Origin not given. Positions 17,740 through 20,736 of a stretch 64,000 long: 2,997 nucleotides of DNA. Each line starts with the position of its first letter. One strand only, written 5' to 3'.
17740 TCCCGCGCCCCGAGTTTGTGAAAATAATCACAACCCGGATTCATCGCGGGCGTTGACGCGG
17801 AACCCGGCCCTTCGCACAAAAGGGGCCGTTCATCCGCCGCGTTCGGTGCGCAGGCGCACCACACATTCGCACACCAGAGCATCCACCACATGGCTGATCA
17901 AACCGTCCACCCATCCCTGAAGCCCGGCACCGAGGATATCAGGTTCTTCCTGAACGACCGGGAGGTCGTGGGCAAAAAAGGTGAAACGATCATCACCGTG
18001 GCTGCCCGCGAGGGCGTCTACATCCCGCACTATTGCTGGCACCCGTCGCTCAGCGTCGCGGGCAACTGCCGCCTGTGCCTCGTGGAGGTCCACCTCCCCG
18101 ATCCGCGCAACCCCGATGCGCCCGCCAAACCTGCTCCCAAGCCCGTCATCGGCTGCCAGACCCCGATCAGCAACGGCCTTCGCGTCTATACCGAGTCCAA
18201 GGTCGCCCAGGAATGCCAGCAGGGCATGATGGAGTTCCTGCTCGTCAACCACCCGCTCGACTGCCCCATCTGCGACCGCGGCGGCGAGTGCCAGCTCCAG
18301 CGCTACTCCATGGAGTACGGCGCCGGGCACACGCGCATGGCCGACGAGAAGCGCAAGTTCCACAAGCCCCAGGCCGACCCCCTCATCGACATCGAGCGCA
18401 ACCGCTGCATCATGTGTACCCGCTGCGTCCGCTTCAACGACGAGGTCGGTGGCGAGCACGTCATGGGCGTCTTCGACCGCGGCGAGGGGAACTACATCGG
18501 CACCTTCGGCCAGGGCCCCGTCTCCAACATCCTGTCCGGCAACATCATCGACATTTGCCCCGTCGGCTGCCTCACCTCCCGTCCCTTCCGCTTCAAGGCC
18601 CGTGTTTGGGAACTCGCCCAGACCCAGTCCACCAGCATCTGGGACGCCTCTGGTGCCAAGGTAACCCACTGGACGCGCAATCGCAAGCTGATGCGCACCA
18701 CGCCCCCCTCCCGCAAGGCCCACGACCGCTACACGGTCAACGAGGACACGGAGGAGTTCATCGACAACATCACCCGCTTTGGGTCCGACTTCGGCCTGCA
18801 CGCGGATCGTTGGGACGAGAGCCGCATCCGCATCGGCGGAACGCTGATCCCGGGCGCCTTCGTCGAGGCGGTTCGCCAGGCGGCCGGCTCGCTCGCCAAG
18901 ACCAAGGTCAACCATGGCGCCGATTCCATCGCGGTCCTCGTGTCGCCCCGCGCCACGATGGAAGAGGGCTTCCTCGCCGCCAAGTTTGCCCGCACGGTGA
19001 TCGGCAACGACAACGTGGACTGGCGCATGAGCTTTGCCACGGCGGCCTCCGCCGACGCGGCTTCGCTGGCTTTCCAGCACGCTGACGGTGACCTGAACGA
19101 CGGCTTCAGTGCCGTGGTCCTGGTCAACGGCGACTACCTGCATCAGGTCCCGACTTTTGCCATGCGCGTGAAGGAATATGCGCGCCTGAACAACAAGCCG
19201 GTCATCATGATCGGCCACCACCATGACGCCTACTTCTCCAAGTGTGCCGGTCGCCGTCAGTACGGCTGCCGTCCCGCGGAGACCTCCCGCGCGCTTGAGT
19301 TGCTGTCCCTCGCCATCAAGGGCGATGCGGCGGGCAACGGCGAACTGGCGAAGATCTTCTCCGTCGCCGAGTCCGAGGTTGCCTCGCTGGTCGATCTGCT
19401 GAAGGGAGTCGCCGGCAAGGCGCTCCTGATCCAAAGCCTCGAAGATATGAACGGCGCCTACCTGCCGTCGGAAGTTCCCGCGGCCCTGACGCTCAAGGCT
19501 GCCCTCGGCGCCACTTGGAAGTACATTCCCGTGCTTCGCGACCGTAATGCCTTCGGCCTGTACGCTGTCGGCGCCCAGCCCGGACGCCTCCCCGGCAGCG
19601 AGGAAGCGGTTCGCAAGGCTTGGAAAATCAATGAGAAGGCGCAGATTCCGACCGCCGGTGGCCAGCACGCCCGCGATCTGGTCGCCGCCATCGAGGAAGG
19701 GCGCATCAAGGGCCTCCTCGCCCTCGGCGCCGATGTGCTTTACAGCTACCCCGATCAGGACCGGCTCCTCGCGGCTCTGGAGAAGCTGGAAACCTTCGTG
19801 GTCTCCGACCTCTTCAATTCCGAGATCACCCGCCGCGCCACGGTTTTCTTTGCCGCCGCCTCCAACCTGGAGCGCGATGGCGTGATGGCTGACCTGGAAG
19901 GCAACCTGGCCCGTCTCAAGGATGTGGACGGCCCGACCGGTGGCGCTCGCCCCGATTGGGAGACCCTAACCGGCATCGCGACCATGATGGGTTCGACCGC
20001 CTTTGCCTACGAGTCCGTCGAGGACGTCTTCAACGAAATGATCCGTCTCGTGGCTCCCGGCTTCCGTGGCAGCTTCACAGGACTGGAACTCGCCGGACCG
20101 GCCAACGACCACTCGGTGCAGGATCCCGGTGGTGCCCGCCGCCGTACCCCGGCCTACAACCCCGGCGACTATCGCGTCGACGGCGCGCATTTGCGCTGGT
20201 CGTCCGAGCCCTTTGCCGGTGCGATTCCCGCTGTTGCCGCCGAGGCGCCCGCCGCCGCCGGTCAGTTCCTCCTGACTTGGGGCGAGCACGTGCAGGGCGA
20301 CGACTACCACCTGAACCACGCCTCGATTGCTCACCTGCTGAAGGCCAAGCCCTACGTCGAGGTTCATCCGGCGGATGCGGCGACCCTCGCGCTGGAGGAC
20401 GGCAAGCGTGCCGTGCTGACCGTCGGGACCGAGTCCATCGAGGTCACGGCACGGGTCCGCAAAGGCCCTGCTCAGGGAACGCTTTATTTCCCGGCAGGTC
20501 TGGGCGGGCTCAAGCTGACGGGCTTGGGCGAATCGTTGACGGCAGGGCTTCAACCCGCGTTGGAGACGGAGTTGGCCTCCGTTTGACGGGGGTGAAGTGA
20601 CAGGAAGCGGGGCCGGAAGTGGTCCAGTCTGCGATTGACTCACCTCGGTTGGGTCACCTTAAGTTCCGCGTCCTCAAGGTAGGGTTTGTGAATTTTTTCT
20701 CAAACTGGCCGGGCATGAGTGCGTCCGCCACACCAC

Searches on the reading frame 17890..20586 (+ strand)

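Call 43: search_protein_families(library=pfam, proteins=[window:17890-20586:+], max_evalue=0.001)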
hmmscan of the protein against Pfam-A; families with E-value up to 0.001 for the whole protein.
window:17890-20586:+ (898 aa): 6 families
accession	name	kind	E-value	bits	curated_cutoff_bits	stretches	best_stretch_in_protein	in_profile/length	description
PF22117.2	Fer4_Nqo3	-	6.5e-25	87.5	27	1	164-229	2-67/67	NADH-quinone oxidoreductase subunit 3, ferredoxin-like domain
PF10588.14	NADH-G_4Fe-4S_3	-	7.6e-17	61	27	1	111-149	2-40/40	NADH-ubiquinone oxidoreductase-G iron-sulfur binding region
PF00384.28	Molybdopterin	-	8.1e-16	58.4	24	1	326-696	21-350/353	Molybdopterin oxidoreductase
PF13510.11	Fer2_4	-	4.4e-13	49.5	22.8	1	16-103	3-81/82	2Fe-2S iron-sulfur cluster binding domain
PF01568.27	Molydop_binding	-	3.9e-08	33.7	26.8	1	809-873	17-82/110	Molydopterin dinucleotide binding domain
PF00111.32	Fer2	-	3.7e-06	27.2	21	1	23-93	7-76/77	2Fe-2S iron-sulfur cluster binding domain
